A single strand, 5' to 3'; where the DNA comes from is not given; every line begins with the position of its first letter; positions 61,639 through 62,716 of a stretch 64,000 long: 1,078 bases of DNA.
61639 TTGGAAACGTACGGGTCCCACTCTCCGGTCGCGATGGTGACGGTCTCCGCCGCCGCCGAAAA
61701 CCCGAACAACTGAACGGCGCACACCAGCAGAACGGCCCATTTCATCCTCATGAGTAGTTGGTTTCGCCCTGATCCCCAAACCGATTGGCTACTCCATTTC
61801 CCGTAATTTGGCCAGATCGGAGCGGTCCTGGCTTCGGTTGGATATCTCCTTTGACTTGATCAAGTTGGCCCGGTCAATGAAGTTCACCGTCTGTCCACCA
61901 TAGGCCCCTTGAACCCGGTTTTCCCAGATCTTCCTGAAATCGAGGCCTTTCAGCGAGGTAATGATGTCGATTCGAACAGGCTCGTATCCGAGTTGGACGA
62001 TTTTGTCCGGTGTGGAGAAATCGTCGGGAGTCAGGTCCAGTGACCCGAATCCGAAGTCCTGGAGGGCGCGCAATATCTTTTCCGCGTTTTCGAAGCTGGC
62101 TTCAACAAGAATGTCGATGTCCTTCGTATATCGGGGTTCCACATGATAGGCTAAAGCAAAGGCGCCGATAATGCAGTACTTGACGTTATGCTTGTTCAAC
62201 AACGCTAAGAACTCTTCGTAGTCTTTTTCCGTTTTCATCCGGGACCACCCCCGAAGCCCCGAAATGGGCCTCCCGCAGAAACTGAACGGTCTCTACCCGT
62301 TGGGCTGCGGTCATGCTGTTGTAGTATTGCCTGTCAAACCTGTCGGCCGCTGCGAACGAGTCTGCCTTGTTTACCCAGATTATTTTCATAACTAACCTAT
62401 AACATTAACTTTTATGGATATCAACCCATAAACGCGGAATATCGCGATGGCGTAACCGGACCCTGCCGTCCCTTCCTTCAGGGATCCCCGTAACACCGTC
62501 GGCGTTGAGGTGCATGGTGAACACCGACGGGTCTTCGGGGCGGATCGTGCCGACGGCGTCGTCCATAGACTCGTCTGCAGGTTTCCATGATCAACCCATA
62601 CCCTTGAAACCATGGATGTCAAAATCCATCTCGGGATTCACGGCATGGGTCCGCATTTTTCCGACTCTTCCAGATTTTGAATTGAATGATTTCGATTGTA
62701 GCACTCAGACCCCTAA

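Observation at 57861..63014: ~5 kb insertion bracketed by direct repeats of the thiF 3' end, whose differences fall only on codon third positions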

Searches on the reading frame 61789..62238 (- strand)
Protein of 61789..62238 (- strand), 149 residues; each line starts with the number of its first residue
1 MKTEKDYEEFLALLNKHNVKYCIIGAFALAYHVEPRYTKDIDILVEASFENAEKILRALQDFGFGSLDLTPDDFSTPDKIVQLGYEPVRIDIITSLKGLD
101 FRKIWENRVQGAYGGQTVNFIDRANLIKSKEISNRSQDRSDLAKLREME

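Call 10: search_protein_families(library=pfam, proteins=[window:61789-62238:-], max_evalue=0.01)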
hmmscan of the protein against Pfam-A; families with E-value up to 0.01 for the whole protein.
window:61789-62238:- (149 aa): 4 families
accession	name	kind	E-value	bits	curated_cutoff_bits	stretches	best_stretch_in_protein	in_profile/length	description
PF10706.15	Aminoglyc_resit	-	1.8e-05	25.4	21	1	10-92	5-89/149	Aminoglycoside-2''-adenylyltransferase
PF09970.15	DUF2204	-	0.00014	22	20.3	1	5-148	3-147/181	Nucleotidyl transferase of unknown function (DUF2204)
PF08843.17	AbiEii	-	0.00016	22.1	22.5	1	26-96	20-94/238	Nucleotidyl transferase AbiEii toxin, Type IV TA system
PF19502.5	DUF6036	-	0.00025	21.3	23.6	1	11-143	10-116/164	Nucleotidyltransferase of unknown function (DUF6036)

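Call 37: search_protein_families(library=ncbifam, proteins=[window:61789-62238:-], max_evalue=0.1)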
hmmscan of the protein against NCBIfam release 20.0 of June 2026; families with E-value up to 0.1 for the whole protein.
window:61789-62238:- (149 aa): 1 family
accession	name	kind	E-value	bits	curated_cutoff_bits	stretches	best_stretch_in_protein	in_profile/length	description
NF000236.1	linco_LnuA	exception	0.05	13.5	300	1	3-65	7-69/161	lincosamide nucleotidyltransferase Lnu(A)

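Call 38: search_protein_families(library=padloc, proteins=[window:61789-62238:-], max_evalue=0.01)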
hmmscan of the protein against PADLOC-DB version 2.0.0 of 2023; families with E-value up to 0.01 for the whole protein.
window:61789-62238:- (149 aa): 3 families
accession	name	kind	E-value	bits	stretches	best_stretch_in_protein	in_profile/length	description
PDLC02301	AbiEii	-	0.00018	19.2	1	19-104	62-148/291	AbiEii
PDLC02291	AbiEii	-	0.0016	15.8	1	8-63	44-95/310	AbiEii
PDLC02288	AbiEii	-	0.0059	13.5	0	8-60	38-93/294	AbiEii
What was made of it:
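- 61789..62238 (-): Nucleotidyltransferase (AbiEii/DUF2204/DUF6036-like), intact at 149 aa. Pfam (call 10) and PADLOC AbiEii (weak, call 38).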

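Call 60: search_protein_families(library=phrogs, proteins=[window:61789-62238:-], max_evalue=0.1)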
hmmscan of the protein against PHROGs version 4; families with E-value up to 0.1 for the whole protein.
window:61789-62238:- (149 aa): 0 families

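Call 80: find_homologous_proteins(query=window:61789-62238:-, max_evalue=1e-10)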
Query window:61789-62238:- (149 aa): 1876 proteins with E <= 1e-10 among 1930 candidates; the best 120 are listed.
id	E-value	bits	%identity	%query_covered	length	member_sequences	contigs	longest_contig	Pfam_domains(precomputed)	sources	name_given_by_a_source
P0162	1.4e-92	325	100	100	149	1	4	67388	PF10706.16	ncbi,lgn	-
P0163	4.6e-73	262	79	100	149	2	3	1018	PF09970.16,PF19502.6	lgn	-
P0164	4.0e-72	259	79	100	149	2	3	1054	PF09970.16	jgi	jgi:predicted nucleotidyltransferase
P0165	4.4e-72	259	78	100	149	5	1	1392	PF19502.6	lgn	-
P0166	5.1e-72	258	77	100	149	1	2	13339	PF19502.6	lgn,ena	-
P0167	4.0e-71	256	77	100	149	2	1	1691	-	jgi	-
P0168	7.2e-71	255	80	98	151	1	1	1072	PF09970.16,PF19502.6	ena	-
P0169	5.2e-70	252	79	100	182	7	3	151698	PF08843.18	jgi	-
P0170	3.9e-69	249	76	100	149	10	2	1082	PF19502.6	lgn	-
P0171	8.3e-69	248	75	100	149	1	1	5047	-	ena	-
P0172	9.9e-69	248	77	99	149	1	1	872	PF09970.16,PF19502.6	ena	-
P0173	1.2e-68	248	75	100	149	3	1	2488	-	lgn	-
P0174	3.9e-68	246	76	99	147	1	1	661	PF19502.6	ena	-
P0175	8.2e-68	245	72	100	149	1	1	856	-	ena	-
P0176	1.5e-67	244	74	100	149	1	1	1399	PF19502.6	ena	-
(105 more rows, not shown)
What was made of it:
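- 61789..62238 (-): 1876 homologues, mostly of 149 aa (call 80).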

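Call 81: find_encoding_contigs(protein=P0162, flank=10000, max_places=10)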
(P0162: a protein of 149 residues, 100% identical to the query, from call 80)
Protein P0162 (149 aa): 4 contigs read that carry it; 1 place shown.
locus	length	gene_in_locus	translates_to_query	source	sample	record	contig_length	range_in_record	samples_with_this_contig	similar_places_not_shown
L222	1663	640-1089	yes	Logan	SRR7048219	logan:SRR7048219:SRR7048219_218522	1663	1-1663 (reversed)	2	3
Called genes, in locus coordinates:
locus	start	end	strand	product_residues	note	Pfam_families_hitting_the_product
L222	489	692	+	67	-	-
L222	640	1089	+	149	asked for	PF10706:Aminoglyc_resit (weak)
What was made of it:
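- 62186..62389 (-): 67-aa partner ORF that overlaps the start of the nucleotidyltransferase gene. It is called as a gene in L222 (call 81).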

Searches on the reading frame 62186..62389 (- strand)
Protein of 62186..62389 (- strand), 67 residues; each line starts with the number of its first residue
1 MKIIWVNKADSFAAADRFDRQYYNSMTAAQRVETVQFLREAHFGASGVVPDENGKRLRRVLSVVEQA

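Call 10: search_protein_families(library=pfam, proteins=[window:62186-62389:-], max_evalue=0.01)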
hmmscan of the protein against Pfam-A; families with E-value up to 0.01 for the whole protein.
window:62186-62389:- (67 aa): 0 families

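Call 37: search_protein_families(library=ncbifam, proteins=[window:62186-62389:-], max_evalue=0.1)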
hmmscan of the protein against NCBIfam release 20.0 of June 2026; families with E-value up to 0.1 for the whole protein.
window:62186-62389:- (67 aa): 0 families

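Call 38: search_protein_families(library=padloc, proteins=[window:62186-62389:-], max_evalue=0.01)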
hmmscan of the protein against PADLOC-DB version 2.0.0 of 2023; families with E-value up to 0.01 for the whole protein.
window:62186-62389:- (67 aa): 0 families

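Call 59: search_protein_families(library=pfam, proteins=[window:62186-62389:-], max_evalue=5)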
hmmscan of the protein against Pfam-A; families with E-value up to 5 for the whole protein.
window:62186-62389:- (67 aa): 0 families
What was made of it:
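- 62186..62389 (-): No family hit (calls 10, 37, 59).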

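Call 60: search_protein_families(library=phrogs, proteins=[window:62186-62389:-], max_evalue=0.1)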
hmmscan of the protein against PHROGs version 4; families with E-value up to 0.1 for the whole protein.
window:62186-62389:- (67 aa): 1 family
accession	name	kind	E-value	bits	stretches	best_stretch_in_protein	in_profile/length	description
phrog_13088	-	unknown function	0.073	13.8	1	16-54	22-60/165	-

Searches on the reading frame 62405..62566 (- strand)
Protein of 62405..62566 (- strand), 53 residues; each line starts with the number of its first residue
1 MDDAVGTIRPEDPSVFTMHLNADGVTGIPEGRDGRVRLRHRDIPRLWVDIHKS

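Call 10: search_protein_families(library=pfam, proteins=[window:62405-62566:-], max_evalue=0.01)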
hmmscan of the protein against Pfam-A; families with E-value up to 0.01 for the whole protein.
window:62405-62566:- (53 aa): 0 families

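Call 37: search_protein_families(library=ncbifam, proteins=[window:62405-62566:-], max_evalue=0.1)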
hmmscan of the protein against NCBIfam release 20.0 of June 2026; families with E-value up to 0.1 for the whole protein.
window:62405-62566:- (53 aa): 0 families

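Call 59: search_protein_families(library=pfam, proteins=[window:62405-62566:-], max_evalue=5)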
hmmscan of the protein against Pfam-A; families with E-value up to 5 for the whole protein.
window:62405-62566:- (53 aa): 1 family
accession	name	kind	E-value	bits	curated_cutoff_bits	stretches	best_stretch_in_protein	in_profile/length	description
PF18614.7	RNase_II_C_S1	-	0.026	14.8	26.6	1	7-49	16-55/59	RNase II-type exonuclease C-terminal S1 domain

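Call 60: search_protein_families(library=phrogs, proteins=[window:62405-62566:-], max_evalue=0.1)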
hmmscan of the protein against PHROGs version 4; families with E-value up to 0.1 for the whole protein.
window:62405-62566:- (53 aa): 0 families
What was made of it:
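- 62390..62900 (.): About 510 nt with no recognisable gene or recombinase remnant (GC 0.49). An integrase would normally lie here, next to attR. Pfam (E up to 5), PHROGs and NCBIfam scans of all ORFs found nothing relevant (calls 37, 59, 60).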
